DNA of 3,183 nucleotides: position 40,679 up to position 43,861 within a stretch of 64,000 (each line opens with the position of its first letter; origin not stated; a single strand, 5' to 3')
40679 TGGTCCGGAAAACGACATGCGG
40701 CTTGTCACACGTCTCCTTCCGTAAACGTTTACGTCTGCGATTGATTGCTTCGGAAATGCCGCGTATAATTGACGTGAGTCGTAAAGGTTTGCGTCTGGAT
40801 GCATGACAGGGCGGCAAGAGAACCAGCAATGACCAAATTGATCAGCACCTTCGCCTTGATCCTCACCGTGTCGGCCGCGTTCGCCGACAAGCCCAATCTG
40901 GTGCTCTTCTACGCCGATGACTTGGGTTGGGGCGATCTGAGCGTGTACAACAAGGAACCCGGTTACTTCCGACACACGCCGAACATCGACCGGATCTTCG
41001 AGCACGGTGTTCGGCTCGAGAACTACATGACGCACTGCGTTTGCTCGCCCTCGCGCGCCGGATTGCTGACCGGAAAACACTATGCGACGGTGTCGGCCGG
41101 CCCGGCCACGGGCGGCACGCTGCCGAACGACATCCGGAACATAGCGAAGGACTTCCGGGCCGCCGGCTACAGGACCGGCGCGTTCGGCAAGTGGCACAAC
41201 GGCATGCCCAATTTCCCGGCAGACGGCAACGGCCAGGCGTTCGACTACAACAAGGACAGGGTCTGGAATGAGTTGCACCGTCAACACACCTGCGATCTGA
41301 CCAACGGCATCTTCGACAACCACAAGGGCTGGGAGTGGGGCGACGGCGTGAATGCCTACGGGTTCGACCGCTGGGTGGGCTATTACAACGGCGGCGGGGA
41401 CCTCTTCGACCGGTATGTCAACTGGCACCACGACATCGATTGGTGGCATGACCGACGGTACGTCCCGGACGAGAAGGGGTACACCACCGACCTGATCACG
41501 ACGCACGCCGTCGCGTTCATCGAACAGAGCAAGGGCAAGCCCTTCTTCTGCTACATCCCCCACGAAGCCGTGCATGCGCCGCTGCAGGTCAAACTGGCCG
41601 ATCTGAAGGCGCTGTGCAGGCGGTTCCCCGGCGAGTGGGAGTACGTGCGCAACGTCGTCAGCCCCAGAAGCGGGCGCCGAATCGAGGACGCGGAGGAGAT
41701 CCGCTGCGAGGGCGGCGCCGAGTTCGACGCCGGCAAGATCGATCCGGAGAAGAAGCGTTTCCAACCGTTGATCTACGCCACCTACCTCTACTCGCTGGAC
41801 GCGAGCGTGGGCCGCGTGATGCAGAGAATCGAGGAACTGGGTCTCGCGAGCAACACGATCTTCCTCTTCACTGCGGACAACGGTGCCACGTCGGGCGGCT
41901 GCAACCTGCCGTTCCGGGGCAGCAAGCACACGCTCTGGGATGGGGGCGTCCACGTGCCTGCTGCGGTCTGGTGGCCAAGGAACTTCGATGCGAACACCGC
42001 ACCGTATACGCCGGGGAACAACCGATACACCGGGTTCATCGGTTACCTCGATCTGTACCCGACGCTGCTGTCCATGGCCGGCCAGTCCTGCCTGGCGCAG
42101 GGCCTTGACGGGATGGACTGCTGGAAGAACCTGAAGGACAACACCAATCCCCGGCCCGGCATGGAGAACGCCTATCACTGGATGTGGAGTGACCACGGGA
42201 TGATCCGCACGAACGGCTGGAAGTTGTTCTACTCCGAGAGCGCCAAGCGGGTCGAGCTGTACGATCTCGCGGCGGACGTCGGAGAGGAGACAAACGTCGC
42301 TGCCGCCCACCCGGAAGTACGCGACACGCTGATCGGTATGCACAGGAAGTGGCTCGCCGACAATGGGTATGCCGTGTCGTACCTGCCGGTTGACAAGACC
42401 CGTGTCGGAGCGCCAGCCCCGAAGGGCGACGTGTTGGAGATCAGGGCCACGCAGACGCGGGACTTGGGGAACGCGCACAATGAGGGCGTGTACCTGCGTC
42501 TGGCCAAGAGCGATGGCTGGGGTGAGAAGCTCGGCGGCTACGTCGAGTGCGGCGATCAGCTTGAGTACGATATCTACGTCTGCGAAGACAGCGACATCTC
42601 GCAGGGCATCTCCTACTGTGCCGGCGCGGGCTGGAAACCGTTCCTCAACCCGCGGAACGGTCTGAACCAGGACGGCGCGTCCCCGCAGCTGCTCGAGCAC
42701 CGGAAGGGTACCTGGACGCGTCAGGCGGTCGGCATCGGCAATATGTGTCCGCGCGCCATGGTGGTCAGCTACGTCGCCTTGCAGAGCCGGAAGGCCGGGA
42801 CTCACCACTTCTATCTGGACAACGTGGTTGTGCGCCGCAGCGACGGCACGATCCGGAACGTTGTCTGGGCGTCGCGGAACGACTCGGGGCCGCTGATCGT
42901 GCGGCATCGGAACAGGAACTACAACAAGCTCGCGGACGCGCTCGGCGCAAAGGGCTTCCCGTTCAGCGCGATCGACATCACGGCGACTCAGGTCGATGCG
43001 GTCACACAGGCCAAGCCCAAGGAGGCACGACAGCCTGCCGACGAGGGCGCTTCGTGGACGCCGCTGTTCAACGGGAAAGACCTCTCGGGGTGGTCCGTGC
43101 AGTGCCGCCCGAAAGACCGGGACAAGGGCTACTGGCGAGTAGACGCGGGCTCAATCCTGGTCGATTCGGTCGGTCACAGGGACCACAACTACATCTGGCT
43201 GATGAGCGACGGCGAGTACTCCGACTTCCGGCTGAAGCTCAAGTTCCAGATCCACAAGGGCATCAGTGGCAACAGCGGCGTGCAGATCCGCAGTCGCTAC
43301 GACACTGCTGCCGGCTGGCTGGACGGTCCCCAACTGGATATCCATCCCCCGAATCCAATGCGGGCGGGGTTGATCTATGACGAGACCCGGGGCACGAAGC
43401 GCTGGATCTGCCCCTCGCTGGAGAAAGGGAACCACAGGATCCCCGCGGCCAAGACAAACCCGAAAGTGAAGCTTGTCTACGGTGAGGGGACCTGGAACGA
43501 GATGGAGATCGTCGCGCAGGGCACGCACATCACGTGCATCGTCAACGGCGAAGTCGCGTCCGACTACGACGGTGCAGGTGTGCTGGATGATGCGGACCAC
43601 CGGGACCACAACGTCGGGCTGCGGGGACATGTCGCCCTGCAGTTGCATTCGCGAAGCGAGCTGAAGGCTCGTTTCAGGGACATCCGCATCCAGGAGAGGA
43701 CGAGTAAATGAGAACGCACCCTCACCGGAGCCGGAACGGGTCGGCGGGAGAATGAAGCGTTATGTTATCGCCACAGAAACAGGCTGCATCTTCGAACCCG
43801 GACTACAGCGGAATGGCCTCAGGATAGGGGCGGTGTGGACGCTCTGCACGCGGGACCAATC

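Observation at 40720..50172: Candidate LacI-controlled operon for periplasmic oxidative (3-keto) cleavage of sulfated glycosides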

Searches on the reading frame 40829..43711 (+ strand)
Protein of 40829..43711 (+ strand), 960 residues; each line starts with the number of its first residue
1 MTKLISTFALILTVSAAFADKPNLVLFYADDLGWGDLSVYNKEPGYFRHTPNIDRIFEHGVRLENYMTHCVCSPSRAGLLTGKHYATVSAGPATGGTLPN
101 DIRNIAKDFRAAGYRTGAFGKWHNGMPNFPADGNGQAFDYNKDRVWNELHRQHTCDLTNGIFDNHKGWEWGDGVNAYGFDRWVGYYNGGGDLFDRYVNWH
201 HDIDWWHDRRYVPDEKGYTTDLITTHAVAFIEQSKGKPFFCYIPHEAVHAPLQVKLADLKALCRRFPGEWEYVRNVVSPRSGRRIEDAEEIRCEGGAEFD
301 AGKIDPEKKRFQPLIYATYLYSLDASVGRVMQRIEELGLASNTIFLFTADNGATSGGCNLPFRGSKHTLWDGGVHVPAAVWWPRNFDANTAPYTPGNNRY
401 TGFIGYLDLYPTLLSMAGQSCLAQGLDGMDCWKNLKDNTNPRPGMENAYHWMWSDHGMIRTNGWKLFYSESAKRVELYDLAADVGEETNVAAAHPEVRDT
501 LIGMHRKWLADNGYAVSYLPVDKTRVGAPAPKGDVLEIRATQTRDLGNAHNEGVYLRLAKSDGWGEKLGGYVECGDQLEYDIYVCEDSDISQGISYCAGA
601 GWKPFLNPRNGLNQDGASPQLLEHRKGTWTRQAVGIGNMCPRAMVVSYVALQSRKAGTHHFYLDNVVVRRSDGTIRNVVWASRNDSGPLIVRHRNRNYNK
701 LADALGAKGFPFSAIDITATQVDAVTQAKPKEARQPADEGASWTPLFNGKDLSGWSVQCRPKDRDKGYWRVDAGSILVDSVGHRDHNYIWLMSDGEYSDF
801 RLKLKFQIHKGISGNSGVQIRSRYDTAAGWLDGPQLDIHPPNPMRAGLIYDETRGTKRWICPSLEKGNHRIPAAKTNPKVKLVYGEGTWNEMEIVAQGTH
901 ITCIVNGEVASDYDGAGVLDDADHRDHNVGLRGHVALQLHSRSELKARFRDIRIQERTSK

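Call 7: search_protein_families(library=pfam, proteins=[window:40829-43711:+], max_evalue=0.01)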
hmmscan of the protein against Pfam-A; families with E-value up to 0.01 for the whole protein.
window:40829-43711:+ (960 aa): 4 families
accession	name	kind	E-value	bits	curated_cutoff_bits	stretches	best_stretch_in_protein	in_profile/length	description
PF00884.28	Sulfatase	-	3e-45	155.3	25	1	22-418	1-300/301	Sulfatase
PF06439.18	3keto-disac_hyd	-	1.8e-34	119.9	26.8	1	743-955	2-187/187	3-keto-disaccharide hydrolase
PF16347.10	SGSH_C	-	3.1e-05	24.6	29.3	1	366-493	8-134/154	N-sulphoglucosamine sulphohydrolase, C-terminal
PF01663.27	Phosphodiest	-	0.003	17.7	23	0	318-356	186-224/342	Type I phosphodiesterase / nucleotide pyrophosphatase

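Call 8: search_protein_families(library=ncbifam, proteins=[window:40829-43711:+], max_evalue=0.01)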
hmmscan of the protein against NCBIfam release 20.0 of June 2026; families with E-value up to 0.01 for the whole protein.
window:40829-43711:+ (960 aa): 4 families
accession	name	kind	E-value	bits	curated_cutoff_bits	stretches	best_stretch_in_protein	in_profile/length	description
NF010322.0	PRK13759.1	equivalog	3.9e-31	108.1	481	1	20-505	5-450/486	arylsulfatase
TIGR03417.1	chol_sulfatase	equivalog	5.3e-24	85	433.45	2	315-504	254-432/500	choline-sulfatase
NF052527.1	Mn_arylsulf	exception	2.2e-16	59.9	850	2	203-492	163-433/479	manganese-dependent arylsulfatase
NF045661.1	HdlasePehA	equivalog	3.9e-14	52.2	900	2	47-118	25-96/506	phosphoric/sulfuric ester hydrolase PehA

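Call 13: find_homologous_proteins(query=window:40829-43711:+)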
Query window:40829-43711:+ (960 aa): 2105 proteins with E <= 0.001 among 8000 candidates; the best 120 are listed.
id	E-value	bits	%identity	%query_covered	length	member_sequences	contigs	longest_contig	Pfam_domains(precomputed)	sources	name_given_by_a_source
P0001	0.0e+0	2320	100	100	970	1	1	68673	PF06439.19,PF00884.29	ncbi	-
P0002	0.0e+0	1253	68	77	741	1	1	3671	PF16347.11,PF00884.29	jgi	jgi:arylsulfatase A-like enzyme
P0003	0.0e+0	1232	70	74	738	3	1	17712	PF16347.11,PF00884.29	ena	-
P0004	0.0e+0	1223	68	76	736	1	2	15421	PF16347.11,PF00884.29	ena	-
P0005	0.0e+0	1192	68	74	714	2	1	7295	PF16347.11,PF00884.29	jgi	-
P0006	0.0e+0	1173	59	74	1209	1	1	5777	PF14707.12,PF01663.28,PF16347.11,PF00884.29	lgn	-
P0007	0.0e+0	1108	61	75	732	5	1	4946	PF16347.11,PF00884.29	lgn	-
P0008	0.0e+0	1099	61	75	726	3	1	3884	PF00884.29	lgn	-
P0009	0.0e+0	1081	61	75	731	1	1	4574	PF00884.29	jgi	jgi:arylsulfatase A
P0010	0.0e+0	1077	61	75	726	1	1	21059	PF00884.29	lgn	-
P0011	0.0e+0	1074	59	74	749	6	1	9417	PF16347.11,PF00884.29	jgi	jgi:arylsulfatase A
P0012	0.0e+0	1069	57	75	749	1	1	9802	PF00884.29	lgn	-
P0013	0.0e+0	1053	59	75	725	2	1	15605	PF00884.29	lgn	-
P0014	0.0e+0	1049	58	73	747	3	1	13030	PF16347.11,PF00884.29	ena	-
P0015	0.0e+0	1049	58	73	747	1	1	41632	PF00884.29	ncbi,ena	-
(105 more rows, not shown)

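Call 14: find_encoding_contigs(protein=P0001, flank=10000, max_places=3)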
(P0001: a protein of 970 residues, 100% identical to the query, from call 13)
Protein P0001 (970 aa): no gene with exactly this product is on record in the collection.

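Call 18: search_solved_structures(query=window:40829-43711:+, max_evalue=0.00001)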
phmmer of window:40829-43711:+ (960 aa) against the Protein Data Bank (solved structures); distinct sequences matched with E-value up to 0.00001: 80 (the best 60 are shown).
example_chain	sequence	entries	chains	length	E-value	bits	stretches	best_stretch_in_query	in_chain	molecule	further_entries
6prm_A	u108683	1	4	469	4.9e-49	170.2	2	319-503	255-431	exo-4S-kappa carrageenan S1 sulfatase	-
6psm_A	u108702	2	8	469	1.2e-47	165.6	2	319-503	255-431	exo-4S-kappa carrageenan S1 sulfatase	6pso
9fo1_A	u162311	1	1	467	1.9e-40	141.7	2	315-510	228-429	k-carrageenan sulfatase S1_16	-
6bia_A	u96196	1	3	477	2.4e-38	134.8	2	312-513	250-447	Sulfatase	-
7stt_A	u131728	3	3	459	8.1e-37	129.7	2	217-509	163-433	N-acetylgalactosamine-6-sulfatase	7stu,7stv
6b0j_A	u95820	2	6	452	2.6e-36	128.1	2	312-513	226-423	Iota-carrageenan sulfatase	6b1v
6b0k_A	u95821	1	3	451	3e-36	127.9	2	312-513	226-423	Iota-carrageenan sulfatase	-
7all_AAA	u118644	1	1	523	6.2e-34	120.2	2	176-509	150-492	Arylsulfatase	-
9hh3_A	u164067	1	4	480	2.5e-31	111.6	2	315-509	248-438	Sulfatase, family S1-19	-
6ust_A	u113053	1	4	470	2.1e-30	108.5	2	215-503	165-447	N-acetylgalactosamine 6-sulfate sulfatase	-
1fsu_A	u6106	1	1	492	3e-30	108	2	21-133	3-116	N-ACETYLGALACTOSAMINE-4-SULFATASE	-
9hh2_A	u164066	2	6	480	6.6e-30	106.9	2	315-509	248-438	Sulfatase, family S1-19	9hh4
3ed4_A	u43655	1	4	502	1.2e-29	106.1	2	15-128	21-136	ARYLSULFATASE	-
7oz9_AAA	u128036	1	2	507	9e-29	103.1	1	304-502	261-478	N-acetylgalactosamine-6-sulfatase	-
1e33_P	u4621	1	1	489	1.2e-28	102.7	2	22-126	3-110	Arylsulfatase A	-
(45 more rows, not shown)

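Call 32: find_related_loci(query=A1, collection=genome_contigs, flank=10000)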
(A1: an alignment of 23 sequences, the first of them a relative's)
Query A1 (1213 aa) in genome_contigs; peptide patterns used: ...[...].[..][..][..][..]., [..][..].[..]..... (x = any residue, [..] = any of these).
600 stretches matched a pattern (row limit reached: there are more); 573 encode a relative of the query (tblastn E <= 1e-3); the best 80 are kept; 80 distinct loci.
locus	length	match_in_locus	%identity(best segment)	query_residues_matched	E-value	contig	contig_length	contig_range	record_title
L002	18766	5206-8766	55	22-1213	0e+0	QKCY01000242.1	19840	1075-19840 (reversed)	MAG: Victivallales bacterium isolate SZUA-436 scaffold_7149, whole genome shotgun sequence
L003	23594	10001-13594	48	19-1213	0e+0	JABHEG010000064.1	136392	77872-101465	MAG: Lentisphaerae bacterium isolate SI037_bin151 k141_872467, whole genome shotgun sequence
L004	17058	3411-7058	46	3-1213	0e+0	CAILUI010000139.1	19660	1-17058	MAG: uncultured Victivallales bacterium isolate Loclat_bin-09902 genome assembly, contig: bin-09902:139/466, whole genom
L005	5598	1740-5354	46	12-1213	0e+0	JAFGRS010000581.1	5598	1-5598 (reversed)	MAG: Lentisphaeria bacterium isolate Zod_Metabat.847 k87_5963918, whole genome shotgun sequence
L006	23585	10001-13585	52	6-1213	0e+0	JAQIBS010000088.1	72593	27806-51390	MAG: Kiritimatiellae bacterium isolate GH19 k119_195161, whole genome shotgun sequence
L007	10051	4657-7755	40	32-1210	0e+0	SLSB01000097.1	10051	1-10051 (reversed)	MAG: Candidatus Hydrogenedentota bacterium isolate CSSed165cm_592 CSSed16-5cm-25947, whole genome shotgun sequence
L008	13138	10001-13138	39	1-1191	0e+0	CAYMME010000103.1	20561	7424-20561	MAG TPA_asm: uncultured Planctomycetales bacterium isolate binchicken_co65_34 genome assembly, contig: NODE_10701_length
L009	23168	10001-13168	39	10-1210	0e+0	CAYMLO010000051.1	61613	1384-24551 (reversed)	MAG TPA_asm: uncultured Planctomycetales bacterium isolate binchicken_co334_152 genome assembly, contig: NODE_674_length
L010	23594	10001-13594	50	1-1213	0e+0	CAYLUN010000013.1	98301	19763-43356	MAG TPA_asm: uncultured Lentisphaeraceae bacterium isolate SRP272421_co4_436 genome assembly, contig: NODE_218_length_98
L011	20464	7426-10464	35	32-1210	2e-179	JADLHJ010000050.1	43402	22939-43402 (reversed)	MAG: Candidatus Hydrogenedentota bacterium isolate SJ475 c_000000810160, whole genome shotgun sequence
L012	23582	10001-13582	55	25-1213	0e+0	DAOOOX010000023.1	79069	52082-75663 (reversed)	MAG TPA_asm: Verrucomicrobiia bacterium isolate AMR_MDS_2612 NODE_325_length_79069_cov_14.663553, whole genome shotgun s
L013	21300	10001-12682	38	32-946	1e-171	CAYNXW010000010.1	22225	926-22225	MAG TPA_asm: uncultured Pirellulales bacterium isolate binchicken_co334_357 genome assembly, contig: NODE_3909_length_22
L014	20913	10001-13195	37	3-1210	2e-171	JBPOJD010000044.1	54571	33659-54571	MAG: Candidatus Hydrogenedentota bacterium isolate MAG_4141 c_000000608795, whole genome shotgun sequence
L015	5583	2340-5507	34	1-1213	2e-169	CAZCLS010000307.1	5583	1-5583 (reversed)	MAG TPA_asm: uncultured bacterium isolate SRP178699_co1_462 genome assembly, contig: NODE_21446_length_5583_cov_6.017547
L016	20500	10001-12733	40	1-934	3e-166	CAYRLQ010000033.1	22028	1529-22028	MAG TPA_asm: uncultured Nitrospiraceae bacterium isolate binchicken_co100_346 genome assembly, contig: NODE_3573_length_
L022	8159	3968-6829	34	5-946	7e-155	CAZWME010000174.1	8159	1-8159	MAG TPA_asm: uncultured Pirellulales bacterium isolate binchicken_co116_96 genome assembly, contig: NODE_10308_length_81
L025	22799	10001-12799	34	21-942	6e-152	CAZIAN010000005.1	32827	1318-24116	MAG TPA_asm: uncultured Pirellulales bacterium isolate binchicken_co81_115 genome assembly, contig: NODE_1561_length_328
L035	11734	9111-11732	34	5-868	2e-137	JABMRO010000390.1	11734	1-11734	MAG: Planctomycetota bacterium isolate bin.397 k141_3479672, whole genome shotgun sequence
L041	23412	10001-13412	32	34-950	2e-130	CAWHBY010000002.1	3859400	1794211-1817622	MAG: uncultured Phycisphaerae bacterium isolate MFD00905.bin.1.20 genome assembly, contig: contig_19850, whole genome sh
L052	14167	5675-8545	36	5-942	6e-156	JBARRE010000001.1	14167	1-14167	MAG: Sedimentisphaerales bacterium isolate MFD13433_ilm_asm_bin29 k127_218, whole genome shotgun sequence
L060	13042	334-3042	30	1-935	4e-106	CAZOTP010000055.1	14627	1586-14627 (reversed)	MAG TPA_asm: uncultured Pirellulales bacterium isolate SRP167436_co1_94 genome assembly, contig: NODE_6689_length_14627_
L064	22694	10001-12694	34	5-942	3e-149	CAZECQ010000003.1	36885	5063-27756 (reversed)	MAG TPA_asm: uncultured Pirellulales bacterium isolate binchicken_co334_241 genome assembly, contig: NODE_1805_length_36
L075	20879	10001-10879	54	10-305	1e-96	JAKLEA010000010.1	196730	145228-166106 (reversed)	MAG: Planctomycetota bacterium isolate RA.bin122 RA.bin122_10, whole genome shotgun sequence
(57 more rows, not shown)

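Call 36: find_encoding_contigs(protein=P0123, flank=10000, max_places=3)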
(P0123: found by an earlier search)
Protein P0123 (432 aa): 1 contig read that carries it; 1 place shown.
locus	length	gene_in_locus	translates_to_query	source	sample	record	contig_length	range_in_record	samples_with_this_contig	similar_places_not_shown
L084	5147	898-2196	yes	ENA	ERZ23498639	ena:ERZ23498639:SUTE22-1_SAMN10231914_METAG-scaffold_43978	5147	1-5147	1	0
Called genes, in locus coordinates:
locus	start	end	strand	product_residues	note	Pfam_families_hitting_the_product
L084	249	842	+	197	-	-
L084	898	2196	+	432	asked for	PF01408:GFO_IDH_MocA, PF22725:GFO_IDH_MocA_C3 (faint), PF19051:GFO_IDH_MocA_C2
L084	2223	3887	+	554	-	-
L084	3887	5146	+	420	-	?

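Call 67: search_protein_families(library=pfam, alignment_id=A4, max_evalue=0.00001)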
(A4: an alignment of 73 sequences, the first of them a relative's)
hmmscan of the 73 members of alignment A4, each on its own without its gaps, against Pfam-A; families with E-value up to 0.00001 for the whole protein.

A. member 1, L002:53-1336:+ (428 aa): 0 families

B. families by the number of members that match (of 73 scanned): 86 families (the first 25 are shown)
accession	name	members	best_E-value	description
PF01408.29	GFO_IDH_MocA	5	4.3e-22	Oxidoreductase family, NAD-binding Rossmann fold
PF13561.12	adh_short_C2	4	6.6e-52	Enoyl-(Acyl carrier protein) reductase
PF00106.31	adh_short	4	2.3e-51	short chain dehydrogenase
PF22725.1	GFO_IDH_MocA_C3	4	1.8e-16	GFO/IDH/MocA C-terminal domain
PF08659.16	KR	4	5.4e-15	KR domain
PF06439.18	3keto-disac_hyd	3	2.5e-40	3-keto-disaccharide hydrolase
PF01261.30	AP_endonuc_2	3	4.9e-39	Xylose isomerase-like TIM barrel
PF02894.22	GFO_IDH_MocA_C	3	8.8e-12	Oxidoreductase family, C-terminal alpha/beta domain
PF00027.35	cNMP_binding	3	2e-07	Cyclic nucleotide-binding domain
PF00535.33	Glycos_transf_2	2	5.8e-29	Glycosyl transferase family 2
PF12833.13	HTH_18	2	8.2e-24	Helix-turn-helix domain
PF13229.12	Beta_helix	2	1.7e-17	Right handed beta helix region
PF19051.5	GFO_IDH_MocA_C2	2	1.1e-15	Oxidoreductase family, C-terminal alpha/beta domain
PF00165.29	HTH_AraC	2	3.7e-13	Bacterial regulatory helix-turn-helix proteins, AraC family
PF10111.15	Glyco_tranf_2_2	2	1.9e-06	Glycosyltransferase like family 2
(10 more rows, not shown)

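Call 78: search_protein_families(library=pfam, proteins=[L025:12986-14086:+, L064:12818-13936:+, L022:7010-8098:+, L052:8674-9789:+, L064:7109-8575:+, L041:15026-16486:+, L025:2322-4223:+, L035:1681-3570:+, L075:9947-11470:+, L060:3274-5235:+], max_evalue=0.001)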
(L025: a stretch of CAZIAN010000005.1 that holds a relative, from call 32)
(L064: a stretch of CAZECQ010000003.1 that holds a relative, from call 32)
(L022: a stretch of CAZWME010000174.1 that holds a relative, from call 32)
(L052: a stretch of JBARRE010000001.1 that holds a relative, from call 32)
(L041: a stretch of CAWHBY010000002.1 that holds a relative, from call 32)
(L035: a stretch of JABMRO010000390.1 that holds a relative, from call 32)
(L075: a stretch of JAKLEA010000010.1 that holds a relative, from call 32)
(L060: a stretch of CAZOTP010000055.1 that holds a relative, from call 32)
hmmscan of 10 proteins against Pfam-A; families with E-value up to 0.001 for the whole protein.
L025:12986-14086:+ (367 aa): 1 family
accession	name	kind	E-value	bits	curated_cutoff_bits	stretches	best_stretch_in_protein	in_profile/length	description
PF06439.18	3keto-disac_hyd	-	1.7e-45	155.8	26.8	1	176-364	1-186/187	3-keto-disaccharide hydrolase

L064:12818-13936:+ (373 aa): 1 family
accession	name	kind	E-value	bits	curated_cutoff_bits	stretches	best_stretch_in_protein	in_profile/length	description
PF06439.18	3keto-disac_hyd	-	3.6e-42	145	26.8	1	179-368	1-186/187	3-keto-disaccharide hydrolase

L022:7010-8098:+ (363 aa): 1 family
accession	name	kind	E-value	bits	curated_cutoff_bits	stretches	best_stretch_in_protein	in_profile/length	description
PF06439.18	3keto-disac_hyd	-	3.1e-45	155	26.8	1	172-360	1-186/187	3-keto-disaccharide hydrolase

L052:8674-9789:+ (372 aa): 1 family
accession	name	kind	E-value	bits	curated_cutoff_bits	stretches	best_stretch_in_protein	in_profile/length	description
PF06439.18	3keto-disac_hyd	-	5.4e-45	154.2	26.8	1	178-369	2-186/187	3-keto-disaccharide hydrolase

L064:7109-8575:+ (489 aa): 3 families
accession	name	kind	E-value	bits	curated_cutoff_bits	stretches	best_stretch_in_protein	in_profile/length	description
PF06439.18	3keto-disac_hyd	-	3.1e-38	132.1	26.8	1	313-485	26-187/187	3-keto-disaccharide hydrolase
PF01261.30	AP_endonuc_2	-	1e-22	81.5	31.1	1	66-277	1-233/249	Xylose isomerase-like TIM barrel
PF20407.5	DUF1583_N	-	0.00095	19.4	22.9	0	404-443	83-122/150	Domain of unknown function (DUF1583_N)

L041:15026-16486:+ (487 aa): 2 families
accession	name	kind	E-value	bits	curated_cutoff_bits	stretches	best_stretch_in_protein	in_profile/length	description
PF06439.18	3keto-disac_hyd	-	1e-39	137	26.8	1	318-485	23-187/187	3-keto-disaccharide hydrolase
PF01261.30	AP_endonuc_2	-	2.4e-16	60.6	31.1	1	63-278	2-234/249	Xylose isomerase-like TIM barrel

L025:2322-4223:+ (634 aa): 2 families
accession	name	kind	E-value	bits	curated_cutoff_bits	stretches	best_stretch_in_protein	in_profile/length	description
PF14100.11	DUF6807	-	1.8e-65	221.7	27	1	140-427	4-270/270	Family of unknown function (DUF6807)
PF06439.18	3keto-disac_hyd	-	1.2e-44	153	26.8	1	446-631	3-186/187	3-keto-disaccharide hydrolase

L035:1681-3570:+ (630 aa): 2 families
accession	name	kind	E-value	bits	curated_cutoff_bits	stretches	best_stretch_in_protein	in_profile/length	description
PF14100.11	DUF6807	-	1.2e-63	215.7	27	1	154-423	10-270/270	Family of unknown function (DUF6807)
PF06439.18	3keto-disac_hyd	-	4.2e-47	161.1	26.8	1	441-627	2-186/187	3-keto-disaccharide hydrolase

L075:9947-11470:+ (508 aa): 3 families
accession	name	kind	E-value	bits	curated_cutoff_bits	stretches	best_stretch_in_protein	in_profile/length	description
PF06439.18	3keto-disac_hyd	-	5.6e-48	163.9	26.8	1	319-505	1-187/187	3-keto-disaccharide hydrolase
PF06283.17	ThuA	-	5.1e-44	151.5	33.4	1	60-298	1-209/209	Trehalose utilisation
PF20407.5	DUF1583_N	-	0.00079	19.7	22.9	0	429-463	88-122/150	Domain of unknown function (DUF1583_N)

L060:3274-5235:+ (654 aa): 1 family
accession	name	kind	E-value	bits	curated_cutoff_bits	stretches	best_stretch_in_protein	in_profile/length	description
PF06439.18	3keto-disac_hyd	-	5.4e-105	349.8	26.8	3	261-464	1-187/187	3-keto-disaccharide hydrolase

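Call 86: find_encoding_contigs(protein=P0003, flank=8000, max_places=2)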
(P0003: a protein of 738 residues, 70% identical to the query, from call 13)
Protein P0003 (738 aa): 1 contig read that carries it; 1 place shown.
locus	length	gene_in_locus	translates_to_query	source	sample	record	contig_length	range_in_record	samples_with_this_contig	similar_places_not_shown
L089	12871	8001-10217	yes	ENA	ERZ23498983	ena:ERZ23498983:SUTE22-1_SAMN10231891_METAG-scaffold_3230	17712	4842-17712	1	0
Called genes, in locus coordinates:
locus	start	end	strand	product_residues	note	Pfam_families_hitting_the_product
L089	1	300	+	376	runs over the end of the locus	PF03629:SASA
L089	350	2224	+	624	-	PF00890:FAD_binding_2, PF01134:GIDA (weak), PF01266:DAO (weak), PF12831:FAD_oxidored, PF13450:NAD_binding_8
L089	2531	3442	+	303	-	PF06283:ThuA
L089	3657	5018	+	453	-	PF00884:Sulfatase, PF01663:Phosphodiest (faint), PF16347:SGSH_C, PF14707:Sulfatase_C (faint)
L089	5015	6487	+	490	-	PF09423:PhoD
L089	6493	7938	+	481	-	-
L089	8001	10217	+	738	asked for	PF00884:Sulfatase, PF16347:SGSH_C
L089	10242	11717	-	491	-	PF13385:Laminin_G_3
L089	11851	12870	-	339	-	?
